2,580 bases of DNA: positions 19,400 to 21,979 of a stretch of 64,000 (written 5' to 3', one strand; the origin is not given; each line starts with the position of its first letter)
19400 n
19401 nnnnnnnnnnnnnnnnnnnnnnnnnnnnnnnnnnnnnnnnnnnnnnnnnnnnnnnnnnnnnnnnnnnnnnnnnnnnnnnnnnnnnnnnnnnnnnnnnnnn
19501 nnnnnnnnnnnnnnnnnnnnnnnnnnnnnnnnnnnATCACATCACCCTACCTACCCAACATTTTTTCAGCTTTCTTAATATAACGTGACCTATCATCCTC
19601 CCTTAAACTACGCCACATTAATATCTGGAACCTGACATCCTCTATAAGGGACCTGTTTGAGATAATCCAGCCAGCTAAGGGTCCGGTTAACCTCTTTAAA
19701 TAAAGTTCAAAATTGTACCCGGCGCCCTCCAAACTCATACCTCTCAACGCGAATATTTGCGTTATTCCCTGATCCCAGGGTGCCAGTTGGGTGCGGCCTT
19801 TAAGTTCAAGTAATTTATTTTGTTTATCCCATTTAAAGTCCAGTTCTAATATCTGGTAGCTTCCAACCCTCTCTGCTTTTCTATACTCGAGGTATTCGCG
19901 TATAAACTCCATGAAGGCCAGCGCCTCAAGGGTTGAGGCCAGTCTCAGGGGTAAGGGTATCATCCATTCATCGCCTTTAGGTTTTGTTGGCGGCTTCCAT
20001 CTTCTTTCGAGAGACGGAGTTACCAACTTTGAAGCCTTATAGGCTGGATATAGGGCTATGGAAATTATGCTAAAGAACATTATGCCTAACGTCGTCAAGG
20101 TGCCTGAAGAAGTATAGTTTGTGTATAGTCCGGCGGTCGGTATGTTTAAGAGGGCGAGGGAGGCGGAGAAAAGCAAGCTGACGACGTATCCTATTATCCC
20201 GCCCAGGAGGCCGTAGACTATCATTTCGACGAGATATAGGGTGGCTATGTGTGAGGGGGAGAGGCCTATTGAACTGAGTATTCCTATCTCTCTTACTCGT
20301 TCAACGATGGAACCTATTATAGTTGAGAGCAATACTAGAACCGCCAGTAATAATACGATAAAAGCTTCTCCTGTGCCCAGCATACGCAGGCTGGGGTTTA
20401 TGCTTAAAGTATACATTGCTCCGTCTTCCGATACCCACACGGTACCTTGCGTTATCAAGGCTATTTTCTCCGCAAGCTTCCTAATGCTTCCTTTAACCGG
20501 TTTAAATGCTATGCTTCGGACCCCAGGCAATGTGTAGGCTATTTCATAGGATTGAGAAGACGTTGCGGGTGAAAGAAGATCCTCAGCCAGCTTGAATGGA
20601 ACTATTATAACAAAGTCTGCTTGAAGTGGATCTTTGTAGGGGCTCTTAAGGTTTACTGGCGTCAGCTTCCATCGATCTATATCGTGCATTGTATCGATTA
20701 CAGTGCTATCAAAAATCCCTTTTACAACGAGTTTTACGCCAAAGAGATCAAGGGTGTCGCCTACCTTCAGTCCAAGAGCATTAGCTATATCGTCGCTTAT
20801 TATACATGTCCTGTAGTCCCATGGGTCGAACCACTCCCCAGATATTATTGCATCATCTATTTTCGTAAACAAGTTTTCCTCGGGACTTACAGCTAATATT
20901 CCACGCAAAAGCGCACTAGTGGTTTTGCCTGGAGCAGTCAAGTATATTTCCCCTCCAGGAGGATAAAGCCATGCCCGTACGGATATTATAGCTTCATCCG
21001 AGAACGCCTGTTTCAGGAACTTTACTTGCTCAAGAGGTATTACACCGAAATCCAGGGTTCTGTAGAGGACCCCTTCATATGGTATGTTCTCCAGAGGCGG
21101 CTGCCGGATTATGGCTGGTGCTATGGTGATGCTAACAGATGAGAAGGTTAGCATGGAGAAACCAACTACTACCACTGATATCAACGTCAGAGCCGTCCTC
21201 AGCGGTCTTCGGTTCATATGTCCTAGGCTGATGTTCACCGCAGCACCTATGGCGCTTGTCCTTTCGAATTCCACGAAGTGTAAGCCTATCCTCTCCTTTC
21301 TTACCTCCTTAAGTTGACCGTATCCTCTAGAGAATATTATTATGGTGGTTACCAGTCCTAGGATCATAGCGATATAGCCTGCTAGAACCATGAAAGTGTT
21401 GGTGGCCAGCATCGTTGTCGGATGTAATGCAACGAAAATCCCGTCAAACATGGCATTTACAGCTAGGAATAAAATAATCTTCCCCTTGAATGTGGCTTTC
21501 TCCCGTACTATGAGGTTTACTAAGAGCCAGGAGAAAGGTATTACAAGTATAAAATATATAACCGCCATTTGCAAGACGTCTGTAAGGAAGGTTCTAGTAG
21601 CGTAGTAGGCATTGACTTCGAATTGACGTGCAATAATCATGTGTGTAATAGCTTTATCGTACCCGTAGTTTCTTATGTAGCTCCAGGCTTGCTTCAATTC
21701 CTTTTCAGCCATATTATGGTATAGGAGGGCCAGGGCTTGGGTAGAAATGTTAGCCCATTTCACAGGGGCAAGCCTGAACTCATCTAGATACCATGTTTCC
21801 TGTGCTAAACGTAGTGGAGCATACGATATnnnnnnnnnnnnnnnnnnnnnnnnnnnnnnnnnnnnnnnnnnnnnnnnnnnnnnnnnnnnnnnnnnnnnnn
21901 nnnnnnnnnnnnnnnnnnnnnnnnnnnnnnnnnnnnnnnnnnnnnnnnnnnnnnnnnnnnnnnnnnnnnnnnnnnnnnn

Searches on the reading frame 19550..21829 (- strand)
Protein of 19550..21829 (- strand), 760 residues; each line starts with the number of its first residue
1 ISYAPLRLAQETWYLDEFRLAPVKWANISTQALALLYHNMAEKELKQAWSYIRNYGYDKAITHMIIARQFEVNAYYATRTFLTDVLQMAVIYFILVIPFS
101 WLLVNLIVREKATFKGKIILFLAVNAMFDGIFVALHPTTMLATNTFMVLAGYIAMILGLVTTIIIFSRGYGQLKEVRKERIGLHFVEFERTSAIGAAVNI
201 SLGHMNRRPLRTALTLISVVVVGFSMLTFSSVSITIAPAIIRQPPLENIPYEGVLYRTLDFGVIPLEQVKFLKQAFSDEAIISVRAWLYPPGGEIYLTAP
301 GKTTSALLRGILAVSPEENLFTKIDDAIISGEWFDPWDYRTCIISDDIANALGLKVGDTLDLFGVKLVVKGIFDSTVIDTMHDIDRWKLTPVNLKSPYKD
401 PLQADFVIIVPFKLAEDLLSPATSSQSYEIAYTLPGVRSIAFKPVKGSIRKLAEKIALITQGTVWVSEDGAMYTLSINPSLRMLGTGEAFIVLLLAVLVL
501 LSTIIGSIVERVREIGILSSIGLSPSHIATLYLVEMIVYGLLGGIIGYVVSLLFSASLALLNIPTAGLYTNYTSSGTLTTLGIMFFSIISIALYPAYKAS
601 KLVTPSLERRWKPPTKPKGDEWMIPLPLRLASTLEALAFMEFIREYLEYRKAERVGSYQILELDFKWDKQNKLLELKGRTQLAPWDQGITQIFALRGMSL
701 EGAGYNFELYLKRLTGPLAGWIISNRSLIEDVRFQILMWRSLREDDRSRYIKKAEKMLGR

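Call 55: predict_structure(alignment_id=A2)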
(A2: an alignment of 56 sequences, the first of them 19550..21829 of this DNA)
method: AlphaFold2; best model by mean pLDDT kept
length: 760 residues; sequences in the alignment: 56
mean_pLDDT: 87.0   pTM: 0.72
mean pLDDT of the five models: 87.0, 86.1, 84.5, 83.3, 83.3
residues with pLDDT >= 90: 384; 70-90: 321; 50-70: 50; < 50: 5
segments of 3 or more residues with pLDDT < 50: 606-609
pLDDT, mean of each block of 10 residues (from residue 1): 83 93 78 89 95 91 92 91 86 91 89 89 93 85 75 81 84 77 63 75 90 91 86 80 88 94 89 92 95 88 92 97 96 96 97 96 93 97 94 87 97 89 56 82 94 92 92 88 67 79 83 79 79 92 94 88 72 78 89 86 58 87 92 92 90 80 86 89 93 93 88 96 92 87 85 87
secondary structure, 60 per line:
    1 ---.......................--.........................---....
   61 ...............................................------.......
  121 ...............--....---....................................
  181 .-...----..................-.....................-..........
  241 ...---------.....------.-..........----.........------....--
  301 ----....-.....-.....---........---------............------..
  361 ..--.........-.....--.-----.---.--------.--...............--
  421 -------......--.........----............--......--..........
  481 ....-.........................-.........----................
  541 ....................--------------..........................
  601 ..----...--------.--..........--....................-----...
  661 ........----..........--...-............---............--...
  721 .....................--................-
elements in order (helices of 4 or more, strands of 3 or more residues): H4-26 H29-53 H57-107 H114-135 H138-141 H145-181 H190-207 H209-229 E231-243 E253-257 H266-275 E280-288 E295-298 E305-308 E310-314 H316-320 H324-327 E328-331 E341-345 H346-352 E359-362 E365-373 H375-379 E407-411 H412-418 H428-433 E436-444 H449-460 E463-468 E471-484 H486-510 H512-520 H525-560 H575-602 E621-630 H633-652 E658-668 E673-682 E689-700 E704-715 H718-741 H744-759

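Call 58: fold_search(model_id=the predicted structure, library=pdb)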
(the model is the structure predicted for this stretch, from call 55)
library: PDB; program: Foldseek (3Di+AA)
matches with E <= 10: 890; with E <= 0.001: 22
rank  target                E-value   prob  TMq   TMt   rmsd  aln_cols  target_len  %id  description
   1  9rlc_E                1.9e-09  1.00  0.19  0.33  21.0       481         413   14  LolCDE complex with Lpp lipoprotein (released 2026-01-21)
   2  9rld_E                2.3e-09  1.00  0.19  0.32  20.8       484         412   13  LolCDE complex with Lpp lipoprotein (released 2026-01-21)
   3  5lil_B                3.7e-09  1.00  0.21  0.26  18.6       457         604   13  Structure of Aggregatibacter actinomycetemcomitans MacB bound to ATPyS (P21) (released 2017-11-15)
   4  9xro_E                5.0e-09  1.00  0.18  0.32  20.9       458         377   16  LolCDE in complex with SMT-738_3 (released 2026-03-18)
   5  5lj7_B                5.5e-09  1.00  0.21  0.26  18.2       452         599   13  Structure of Aggregatibacter actinomycetemcomitans MacB bound to ATP (P21) (released 2017-11-15)
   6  9rld_C                6.0e-09  1.00  0.19  0.34  18.4       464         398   13  LolCDE complex with Lpp lipoprotein (released 2026-01-21)
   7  5xu1_M                6.9e-09  1.00  0.18  0.33  20.3       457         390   14  Structure of a non-canonical ABC transporter from Streptococcus pneumoniae R6 (released 2018-01-24)
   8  9rli_E                1.2e-08  1.00  0.18  0.32  21.4       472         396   13  LolCDEdelta(235-252) complex with Pal lipoprotein (released 2026-01-21)
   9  5nik_J                2.0e-08  1.00  0.19  0.22  21.2       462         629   13  Structure of the MacAB-TolC ABC-type tripartite multidrug efflux pump (released 2017-05-24)
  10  5xu1_S                3.8e-08  1.00  0.18  0.35  20.4       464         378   15  Structure of a non-canonical ABC transporter from Streptococcus pneumoniae R6 (released 2018-01-24)
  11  7v8i_C                6.5e-08  1.00  0.16  0.29  21.7       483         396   14  LolCD(E171Q)E with bound AMPPNP in nanodiscs (released 2022-08-31)
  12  5lj6                  7.8e-08  1.00  0.21  0.26  19.5       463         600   13  Structure of Aggregatibacter actinomycetemcomitans MacB bound to ATPyS (P6522) (released 2017-11-15)
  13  7mdx_A                8.9e-08  1.00  0.19  0.34  18.3       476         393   14  LolCDE nucleotide-free (released 2021-08-11)
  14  5lj7_A                1.2e-07  1.00  0.21  0.26  17.7       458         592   11  Structure of Aggregatibacter actinomycetemcomitans MacB bound to ATP (P21) (released 2017-11-15)
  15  9gvk_C                2.2e-07  1.00  0.18  0.31  20.0       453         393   12  Cryo-EM structure of endogenous ATP-bound LolCDE with LolD-E171Q mutations in nanodiscs (released 2025-01-08)
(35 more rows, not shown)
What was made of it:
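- On Type VII ABC transporter permease (MacB/FtsX/LolCE): Foldseek LolCDE/MacB E ~2e-9 (call 58).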

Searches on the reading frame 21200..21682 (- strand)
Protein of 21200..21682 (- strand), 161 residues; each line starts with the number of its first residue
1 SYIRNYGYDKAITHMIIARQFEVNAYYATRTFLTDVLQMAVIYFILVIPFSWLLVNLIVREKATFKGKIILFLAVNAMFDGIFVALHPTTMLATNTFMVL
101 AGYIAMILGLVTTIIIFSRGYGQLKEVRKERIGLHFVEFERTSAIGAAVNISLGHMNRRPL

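Call 63: search_protein_families(library=pfam, proteins=[window:21200-21682:-], max_evalue=10)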
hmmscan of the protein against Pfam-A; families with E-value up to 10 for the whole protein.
window:21200-21682:- (161 aa): 1 family
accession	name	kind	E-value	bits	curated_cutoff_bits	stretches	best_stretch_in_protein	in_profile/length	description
PF03419.18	Peptidase_U4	-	0.0084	15.9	28.4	1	25-129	43-142/284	Sporulation factor SpoIIGA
